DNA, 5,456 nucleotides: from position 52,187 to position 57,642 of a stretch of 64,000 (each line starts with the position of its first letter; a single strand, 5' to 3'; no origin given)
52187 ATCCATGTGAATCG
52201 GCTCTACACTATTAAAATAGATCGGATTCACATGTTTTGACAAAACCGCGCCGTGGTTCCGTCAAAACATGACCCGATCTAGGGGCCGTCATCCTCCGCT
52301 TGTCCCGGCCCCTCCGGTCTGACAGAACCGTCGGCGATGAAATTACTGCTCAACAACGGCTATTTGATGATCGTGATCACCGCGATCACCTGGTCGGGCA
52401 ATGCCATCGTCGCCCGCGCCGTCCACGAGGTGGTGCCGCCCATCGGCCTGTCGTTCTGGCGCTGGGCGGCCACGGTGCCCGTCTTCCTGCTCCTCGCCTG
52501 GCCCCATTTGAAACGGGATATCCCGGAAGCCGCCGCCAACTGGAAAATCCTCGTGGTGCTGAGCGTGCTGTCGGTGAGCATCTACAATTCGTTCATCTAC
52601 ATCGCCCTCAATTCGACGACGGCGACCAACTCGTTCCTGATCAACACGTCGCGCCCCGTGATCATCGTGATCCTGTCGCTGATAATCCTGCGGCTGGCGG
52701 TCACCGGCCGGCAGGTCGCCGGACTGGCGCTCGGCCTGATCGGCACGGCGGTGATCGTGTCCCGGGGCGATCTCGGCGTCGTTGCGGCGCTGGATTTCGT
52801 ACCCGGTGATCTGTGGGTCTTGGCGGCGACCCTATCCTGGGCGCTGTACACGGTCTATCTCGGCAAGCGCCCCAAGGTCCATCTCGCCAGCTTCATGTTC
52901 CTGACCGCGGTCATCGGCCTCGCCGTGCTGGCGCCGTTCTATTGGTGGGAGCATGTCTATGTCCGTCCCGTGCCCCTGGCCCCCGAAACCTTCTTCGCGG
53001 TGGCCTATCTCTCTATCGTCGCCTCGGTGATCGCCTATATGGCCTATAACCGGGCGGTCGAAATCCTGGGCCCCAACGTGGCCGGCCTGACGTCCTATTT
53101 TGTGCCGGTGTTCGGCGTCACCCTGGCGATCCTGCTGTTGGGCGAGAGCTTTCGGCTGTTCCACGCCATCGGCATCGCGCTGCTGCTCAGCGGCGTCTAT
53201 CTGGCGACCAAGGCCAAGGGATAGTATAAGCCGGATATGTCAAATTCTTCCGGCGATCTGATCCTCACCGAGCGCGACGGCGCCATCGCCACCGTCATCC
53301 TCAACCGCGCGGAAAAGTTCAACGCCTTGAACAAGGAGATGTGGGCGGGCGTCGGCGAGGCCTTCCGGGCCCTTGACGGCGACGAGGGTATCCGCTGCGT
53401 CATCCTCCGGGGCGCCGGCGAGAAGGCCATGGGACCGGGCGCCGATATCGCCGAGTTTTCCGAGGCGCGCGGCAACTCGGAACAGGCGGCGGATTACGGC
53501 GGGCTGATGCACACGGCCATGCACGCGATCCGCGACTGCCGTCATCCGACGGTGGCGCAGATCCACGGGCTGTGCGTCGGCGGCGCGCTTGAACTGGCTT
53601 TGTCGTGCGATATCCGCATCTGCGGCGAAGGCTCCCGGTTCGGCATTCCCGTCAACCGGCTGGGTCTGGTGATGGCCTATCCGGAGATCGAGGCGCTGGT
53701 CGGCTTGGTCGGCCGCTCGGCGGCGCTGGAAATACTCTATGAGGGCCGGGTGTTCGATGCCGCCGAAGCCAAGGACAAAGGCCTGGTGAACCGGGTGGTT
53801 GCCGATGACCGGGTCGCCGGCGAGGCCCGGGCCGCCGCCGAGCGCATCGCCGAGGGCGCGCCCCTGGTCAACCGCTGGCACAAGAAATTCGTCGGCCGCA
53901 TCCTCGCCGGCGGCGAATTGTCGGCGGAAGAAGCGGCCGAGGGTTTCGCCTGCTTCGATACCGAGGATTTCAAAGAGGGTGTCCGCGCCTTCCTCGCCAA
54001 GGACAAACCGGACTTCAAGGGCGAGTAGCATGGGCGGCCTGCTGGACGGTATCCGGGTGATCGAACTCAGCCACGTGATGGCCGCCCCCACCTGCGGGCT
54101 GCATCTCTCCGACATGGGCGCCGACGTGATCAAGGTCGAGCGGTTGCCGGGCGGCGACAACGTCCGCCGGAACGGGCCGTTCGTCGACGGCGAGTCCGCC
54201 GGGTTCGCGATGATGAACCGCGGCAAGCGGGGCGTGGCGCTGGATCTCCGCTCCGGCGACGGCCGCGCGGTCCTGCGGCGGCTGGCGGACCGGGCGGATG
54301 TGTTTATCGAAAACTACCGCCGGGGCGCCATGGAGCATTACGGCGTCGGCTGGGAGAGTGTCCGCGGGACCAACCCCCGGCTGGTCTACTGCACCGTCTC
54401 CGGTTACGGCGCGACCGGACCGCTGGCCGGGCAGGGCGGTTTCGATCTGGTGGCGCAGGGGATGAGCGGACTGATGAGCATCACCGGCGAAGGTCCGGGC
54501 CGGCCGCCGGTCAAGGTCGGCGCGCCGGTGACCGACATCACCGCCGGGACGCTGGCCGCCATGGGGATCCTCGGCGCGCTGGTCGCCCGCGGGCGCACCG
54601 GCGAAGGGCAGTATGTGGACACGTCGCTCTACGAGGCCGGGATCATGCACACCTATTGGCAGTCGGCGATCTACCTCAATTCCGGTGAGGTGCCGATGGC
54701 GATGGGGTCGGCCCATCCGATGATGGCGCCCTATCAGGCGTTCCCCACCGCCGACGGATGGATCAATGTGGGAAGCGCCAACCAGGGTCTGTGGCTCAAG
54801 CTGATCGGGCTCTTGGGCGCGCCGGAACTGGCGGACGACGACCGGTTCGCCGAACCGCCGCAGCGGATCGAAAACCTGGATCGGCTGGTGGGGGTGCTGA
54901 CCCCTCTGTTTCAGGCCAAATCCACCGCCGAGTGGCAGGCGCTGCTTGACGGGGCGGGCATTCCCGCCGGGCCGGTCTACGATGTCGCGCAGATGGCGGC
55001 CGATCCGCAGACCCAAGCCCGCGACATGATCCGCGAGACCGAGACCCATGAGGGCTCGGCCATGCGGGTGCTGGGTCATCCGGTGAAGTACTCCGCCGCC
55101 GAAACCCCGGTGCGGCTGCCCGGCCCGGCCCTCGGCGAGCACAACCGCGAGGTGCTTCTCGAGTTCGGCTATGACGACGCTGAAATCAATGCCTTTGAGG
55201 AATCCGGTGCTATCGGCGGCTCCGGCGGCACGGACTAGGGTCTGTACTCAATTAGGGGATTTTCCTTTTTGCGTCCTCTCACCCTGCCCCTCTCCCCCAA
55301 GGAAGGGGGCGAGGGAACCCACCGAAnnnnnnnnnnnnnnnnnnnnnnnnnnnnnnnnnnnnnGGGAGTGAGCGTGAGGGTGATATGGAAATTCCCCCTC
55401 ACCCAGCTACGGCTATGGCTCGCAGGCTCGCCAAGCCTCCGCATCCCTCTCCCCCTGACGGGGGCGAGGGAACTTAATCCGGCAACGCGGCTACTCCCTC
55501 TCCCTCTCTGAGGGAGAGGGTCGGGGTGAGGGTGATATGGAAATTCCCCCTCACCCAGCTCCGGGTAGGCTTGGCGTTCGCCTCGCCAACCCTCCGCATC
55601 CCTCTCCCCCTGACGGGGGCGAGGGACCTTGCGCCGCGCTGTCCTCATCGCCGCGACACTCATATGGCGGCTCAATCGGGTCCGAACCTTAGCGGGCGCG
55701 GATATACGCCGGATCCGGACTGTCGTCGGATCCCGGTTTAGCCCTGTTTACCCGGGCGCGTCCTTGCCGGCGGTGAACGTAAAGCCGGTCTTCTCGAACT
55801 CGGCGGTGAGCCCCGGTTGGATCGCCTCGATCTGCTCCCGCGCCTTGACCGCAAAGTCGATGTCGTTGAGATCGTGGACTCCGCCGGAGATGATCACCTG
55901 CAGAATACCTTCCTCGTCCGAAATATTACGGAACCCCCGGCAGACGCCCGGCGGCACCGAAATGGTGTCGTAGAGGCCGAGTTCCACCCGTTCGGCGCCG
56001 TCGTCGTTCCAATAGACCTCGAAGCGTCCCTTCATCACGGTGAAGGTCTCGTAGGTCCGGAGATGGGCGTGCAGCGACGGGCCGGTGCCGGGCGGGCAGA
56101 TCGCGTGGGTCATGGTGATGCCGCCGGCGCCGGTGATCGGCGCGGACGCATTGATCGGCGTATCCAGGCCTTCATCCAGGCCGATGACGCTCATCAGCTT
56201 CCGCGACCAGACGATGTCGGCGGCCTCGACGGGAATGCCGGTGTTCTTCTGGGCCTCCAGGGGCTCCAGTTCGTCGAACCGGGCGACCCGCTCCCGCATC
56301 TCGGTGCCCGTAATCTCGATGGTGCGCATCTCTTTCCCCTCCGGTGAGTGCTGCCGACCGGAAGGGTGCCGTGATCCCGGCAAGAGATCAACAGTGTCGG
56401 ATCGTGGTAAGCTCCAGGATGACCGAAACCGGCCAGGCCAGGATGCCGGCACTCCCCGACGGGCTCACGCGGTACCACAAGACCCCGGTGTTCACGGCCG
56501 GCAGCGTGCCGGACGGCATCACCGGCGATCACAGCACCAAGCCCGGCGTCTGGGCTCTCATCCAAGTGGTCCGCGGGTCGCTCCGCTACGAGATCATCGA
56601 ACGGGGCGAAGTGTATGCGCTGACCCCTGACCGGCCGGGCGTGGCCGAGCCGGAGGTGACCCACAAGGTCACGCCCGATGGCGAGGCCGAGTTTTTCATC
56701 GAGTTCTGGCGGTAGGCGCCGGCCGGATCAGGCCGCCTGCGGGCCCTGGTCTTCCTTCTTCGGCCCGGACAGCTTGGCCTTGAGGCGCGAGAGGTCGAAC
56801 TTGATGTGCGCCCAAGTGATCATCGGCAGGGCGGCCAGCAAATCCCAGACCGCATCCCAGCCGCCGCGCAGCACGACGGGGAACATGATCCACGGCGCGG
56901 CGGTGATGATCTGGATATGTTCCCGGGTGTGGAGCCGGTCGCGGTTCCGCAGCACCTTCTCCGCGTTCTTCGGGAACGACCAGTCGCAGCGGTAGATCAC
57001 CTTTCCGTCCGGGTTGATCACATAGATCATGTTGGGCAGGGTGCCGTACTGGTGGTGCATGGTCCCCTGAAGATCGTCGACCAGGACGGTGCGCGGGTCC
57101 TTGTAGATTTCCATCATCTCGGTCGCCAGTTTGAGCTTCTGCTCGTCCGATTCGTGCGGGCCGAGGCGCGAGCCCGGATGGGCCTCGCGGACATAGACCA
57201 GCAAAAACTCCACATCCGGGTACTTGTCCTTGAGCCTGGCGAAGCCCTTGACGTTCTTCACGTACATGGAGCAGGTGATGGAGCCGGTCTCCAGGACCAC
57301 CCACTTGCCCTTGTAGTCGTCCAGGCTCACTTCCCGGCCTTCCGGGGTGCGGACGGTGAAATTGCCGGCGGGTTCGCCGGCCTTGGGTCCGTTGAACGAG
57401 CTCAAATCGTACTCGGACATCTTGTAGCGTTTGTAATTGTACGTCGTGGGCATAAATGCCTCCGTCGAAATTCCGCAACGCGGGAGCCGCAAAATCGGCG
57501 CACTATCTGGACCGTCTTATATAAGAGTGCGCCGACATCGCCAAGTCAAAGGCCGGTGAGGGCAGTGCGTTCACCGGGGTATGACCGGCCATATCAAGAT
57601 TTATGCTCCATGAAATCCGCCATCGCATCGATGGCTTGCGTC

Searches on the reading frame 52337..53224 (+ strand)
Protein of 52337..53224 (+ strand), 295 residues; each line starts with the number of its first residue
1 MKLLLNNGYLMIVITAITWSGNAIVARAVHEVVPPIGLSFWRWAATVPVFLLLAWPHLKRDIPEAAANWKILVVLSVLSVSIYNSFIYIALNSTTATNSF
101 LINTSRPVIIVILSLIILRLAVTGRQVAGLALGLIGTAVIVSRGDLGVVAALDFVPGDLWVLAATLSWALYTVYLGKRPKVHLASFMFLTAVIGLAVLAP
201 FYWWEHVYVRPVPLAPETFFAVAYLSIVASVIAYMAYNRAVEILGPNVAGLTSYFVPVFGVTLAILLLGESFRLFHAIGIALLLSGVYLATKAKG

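Call 79: search_protein_families(library=ncbifam, proteins=[window:52337-53224:+], max_evalue=0.001)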
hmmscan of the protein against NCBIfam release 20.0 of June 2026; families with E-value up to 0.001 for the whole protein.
window:52337-53224:+ (295 aa): 4 families
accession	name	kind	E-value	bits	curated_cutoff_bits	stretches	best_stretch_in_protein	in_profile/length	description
TIGR00950.1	2A78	equivalog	1.2e-26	93.7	230.2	1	52-287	33-263/264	carboxylate/amino acid/amine transporter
NF050091.1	ArAmAcExpYddG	equivalog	2.9e-16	59.8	300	1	45-292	40-284/285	aromatic amino acid exporter YddG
NF008432.0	PRK11272.1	equivalog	1e-11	44.6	270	1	14-294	17-289/294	drug/metabolite exporter YedA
NF008523.0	PRK11453.1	equivalog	3.4e-05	23.6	472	1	11-290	8-285/299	O-acetylserine/cysteine exporter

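Call 106: search_protein_families(library=pfam, proteins=[window:52337-53224:+], max_evalue=0.001)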
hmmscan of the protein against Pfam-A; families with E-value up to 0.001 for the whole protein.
window:52337-53224:+ (295 aa): 2 families
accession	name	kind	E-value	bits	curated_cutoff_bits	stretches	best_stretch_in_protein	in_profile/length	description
PF00892.27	EamA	-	1.1e-42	145.9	28.2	2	156-290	2-133/135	EamA-like transporter family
PF03151.22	TPT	-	0.00016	21.6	30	0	68-138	218-288/291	Triose-phosphate Transporter family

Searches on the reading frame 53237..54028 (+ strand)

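Call 79: search_protein_families(library=ncbifam, proteins=[window:53237-54028:+], max_evalue=0.001)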
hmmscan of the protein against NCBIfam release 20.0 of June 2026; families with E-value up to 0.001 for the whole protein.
window:53237-54028:+ (263 aa): 71 families (the best 25 are shown)
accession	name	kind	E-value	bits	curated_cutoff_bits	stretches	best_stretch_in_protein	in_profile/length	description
NF004781.0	PRK06127.1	subfamily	5.8e-75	252.4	291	1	6-262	10-268/269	enoyl-CoA hydratase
NF004796.0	PRK06144.1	subfamily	2.3e-60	204.3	272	1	6-263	7-262/262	enoyl-CoA hydratase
NF051848.1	EnCoAHydtEchA19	equivalog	4.1e-51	174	400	1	9-262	2-257/258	enoyl-CoA hydratase EchA19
NF004475.0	PRK05809.1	subfamily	6.5e-48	163.5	394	1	9-261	6-258/260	short-chain-enoyl-CoA hydratase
NF004517.0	PRK05862.1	equivalog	2.3e-44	151.8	396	1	7-261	4-255/257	enoyl-CoA hydratase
NF005803.0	PRK07658.1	equivalog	3.5e-43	147.9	313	1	11-262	6-256/257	enoyl-CoA hydratase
NF006007.0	PRK08138.1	subfamily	1.4e-42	145.9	355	1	6-262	7-260/261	enoyl-CoA hydratase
NF004794.0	PRK06142.1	equivalog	2.9e-42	145.2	308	1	11-262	10-272/273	crotonase/enoyl-CoA hydratase family protein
NF005802.0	PRK07657.1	equivalog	4.7e-41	141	363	1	13-263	10-260/260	enoyl-CoA hydratase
NF006109.0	PRK08260.1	subfamily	5.1e-41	140.8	320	1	10-262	7-277/296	enoyl-CoA hydratase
NF006008.0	PRK08139.1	equivalog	7.8e-41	140.4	313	1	4-262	8-265/266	enoyl-CoA hydratase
NF005864.0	PRK07799.1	equivalog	7.8e-41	140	316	1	7-262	8-265/266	crotonase/enoyl-CoA hydratase family protein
NF006107.0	PRK08258.1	equivalog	1.6e-40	139.1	330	1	11-263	21-277/277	enoyl-CoA hydratase family protein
NF006566.0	PRK09076.1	subfamily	1e-38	133.4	286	1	10-261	8-258/260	enoyl-CoA hydratase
NF004857.0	PRK06210.1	equivalog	7.7e-38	130.5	341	1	9-262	10-274/275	enoyl-CoA hydratase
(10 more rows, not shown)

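Call 106: search_protein_families(library=pfam, proteins=[window:53237-54028:+], max_evalue=0.001)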
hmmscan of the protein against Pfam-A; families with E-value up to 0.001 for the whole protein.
window:53237-54028:+ (263 aa): 2 families
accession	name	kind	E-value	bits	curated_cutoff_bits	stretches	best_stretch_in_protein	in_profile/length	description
PF00378.25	ECH_1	-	1.1e-46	159.7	27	1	13-262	2-250/251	Enoyl-CoA hydratase/isomerase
PF16113.10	ECH_2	-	7.7e-25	88.5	27.2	1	18-145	2-130/335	Enoyl-CoA hydratase/isomerase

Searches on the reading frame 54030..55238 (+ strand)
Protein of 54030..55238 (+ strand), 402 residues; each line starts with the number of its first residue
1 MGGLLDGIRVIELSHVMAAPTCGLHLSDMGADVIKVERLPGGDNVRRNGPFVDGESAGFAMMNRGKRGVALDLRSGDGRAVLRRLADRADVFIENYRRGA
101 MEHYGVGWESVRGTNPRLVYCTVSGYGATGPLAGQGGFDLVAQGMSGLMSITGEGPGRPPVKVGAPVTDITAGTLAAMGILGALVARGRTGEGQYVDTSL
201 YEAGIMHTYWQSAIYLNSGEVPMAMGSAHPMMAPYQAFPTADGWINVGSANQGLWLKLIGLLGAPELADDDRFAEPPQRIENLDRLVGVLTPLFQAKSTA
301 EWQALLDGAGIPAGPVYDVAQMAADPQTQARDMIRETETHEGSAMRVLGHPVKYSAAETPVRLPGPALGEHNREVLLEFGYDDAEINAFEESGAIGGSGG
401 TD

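Call 41: search_protein_families(library=pfam, proteins=[window:54030-55238:+], max_evalue=0.0001)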
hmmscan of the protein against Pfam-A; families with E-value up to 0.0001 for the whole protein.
window:54030-55238:+ (402 aa): 1 family
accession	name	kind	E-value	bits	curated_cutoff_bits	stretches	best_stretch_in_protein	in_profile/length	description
PF02515.22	CoA_transf_3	-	1.8e-126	422.6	23.3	1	5-372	1-366/366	CoA-transferase family III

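Call 79: search_protein_families(library=ncbifam, proteins=[window:54030-55238:+], max_evalue=0.001)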
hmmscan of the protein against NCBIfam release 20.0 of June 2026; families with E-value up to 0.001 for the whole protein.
window:54030-55238:+ (402 aa): 7 families
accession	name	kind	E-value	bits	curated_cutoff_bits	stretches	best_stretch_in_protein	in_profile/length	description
NF052585.1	SucGlutTfsCaiB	equivalog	9.3e-96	320.8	750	1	5-379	8-388/394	succinate--glutarate CoA-transferase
NF041294.1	Scnl_mescCoAtase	equivalog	1.6e-88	297.4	700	1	4-376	3-380/381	succinyl-CoA:mesaconate CoA-transferase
NF008511.0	PRK11430.1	equivalog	5.6e-79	266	522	1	3-379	8-379/381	CoA:oxalate CoA-transferase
TIGR03253.1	oxalate_frc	equivalog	2.4e-67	227.5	504.2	2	5-203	4-202/416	formyl-CoA transferase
NF003809.0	PRK05398.1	subfamily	7.2e-67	225.8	442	2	5-203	5-203/416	formyl-CoA transferase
NF002914.1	PRK03525.1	equivalog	3.5e-35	121.7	413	1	3-395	8-397/400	L-carnitine CoA-transferase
TIGR04253.1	mesacon_CoA_iso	equivalog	4.6e-26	91.7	725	1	3-397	1-402/403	2-methylfumaryl-CoA isomerase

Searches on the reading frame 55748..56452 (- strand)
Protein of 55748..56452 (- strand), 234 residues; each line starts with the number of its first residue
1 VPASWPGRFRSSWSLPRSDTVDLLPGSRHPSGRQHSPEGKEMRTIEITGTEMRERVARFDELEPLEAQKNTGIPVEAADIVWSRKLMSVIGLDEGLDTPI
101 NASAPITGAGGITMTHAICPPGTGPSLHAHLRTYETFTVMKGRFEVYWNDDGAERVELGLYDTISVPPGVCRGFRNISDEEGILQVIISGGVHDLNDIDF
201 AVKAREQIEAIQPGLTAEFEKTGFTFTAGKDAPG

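Call 41: search_protein_families(library=pfam, proteins=[window:55748-56452:-], max_evalue=0.0001)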
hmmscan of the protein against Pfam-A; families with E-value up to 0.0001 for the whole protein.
window:55748-56452:- (234 aa): 1 family
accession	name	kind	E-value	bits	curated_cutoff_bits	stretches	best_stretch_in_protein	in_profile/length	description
PF07883.17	Cupin_2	-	6.7e-09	35.8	27.2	1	119-184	5-66/70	Cupin domain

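Call 79: search_protein_families(library=ncbifam, proteins=[window:55748-56452:-], max_evalue=0.001)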
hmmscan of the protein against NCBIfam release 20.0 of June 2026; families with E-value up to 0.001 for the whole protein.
window:55748-56452:- (234 aa): 0 families

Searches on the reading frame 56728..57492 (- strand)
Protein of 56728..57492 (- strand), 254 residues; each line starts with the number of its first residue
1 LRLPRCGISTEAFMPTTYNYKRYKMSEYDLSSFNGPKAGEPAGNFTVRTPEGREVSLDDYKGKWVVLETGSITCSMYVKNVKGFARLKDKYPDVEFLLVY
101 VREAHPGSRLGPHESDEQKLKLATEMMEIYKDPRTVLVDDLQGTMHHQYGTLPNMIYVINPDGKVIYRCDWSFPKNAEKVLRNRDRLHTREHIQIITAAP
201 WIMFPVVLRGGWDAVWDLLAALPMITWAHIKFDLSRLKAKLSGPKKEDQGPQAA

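Call 41: search_protein_families(library=pfam, proteins=[window:56728-57492:-], max_evalue=0.0001)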
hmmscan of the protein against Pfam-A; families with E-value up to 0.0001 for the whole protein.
window:56728-57492:- (254 aa): 2 families
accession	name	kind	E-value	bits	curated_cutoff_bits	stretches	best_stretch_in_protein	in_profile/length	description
PF00837.23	T4_deiodinase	-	6.6e-13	49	27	1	23-169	60-217/237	Iodothyronine deiodinase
PF00578.27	AhpC-TSA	-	1.8e-07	31.6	26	1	39-167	2-123/124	AhpC/TSA family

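Call 79: search_protein_families(library=ncbifam, proteins=[window:56728-57492:-], max_evalue=0.001)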
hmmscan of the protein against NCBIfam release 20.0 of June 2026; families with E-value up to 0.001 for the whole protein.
window:56728-57492:- (254 aa): 2 families
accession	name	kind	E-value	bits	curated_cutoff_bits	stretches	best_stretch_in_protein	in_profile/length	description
NF038285.1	deiodinase_rel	hypoth_equivalog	6.4e-20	71.9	250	1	31-168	171-323/347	deiodinase family protein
NF002854.0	PRK03147.1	subfamily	0.00014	21.8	170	1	37-102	37-104/176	thiol-disulfide oxidoreductase ResA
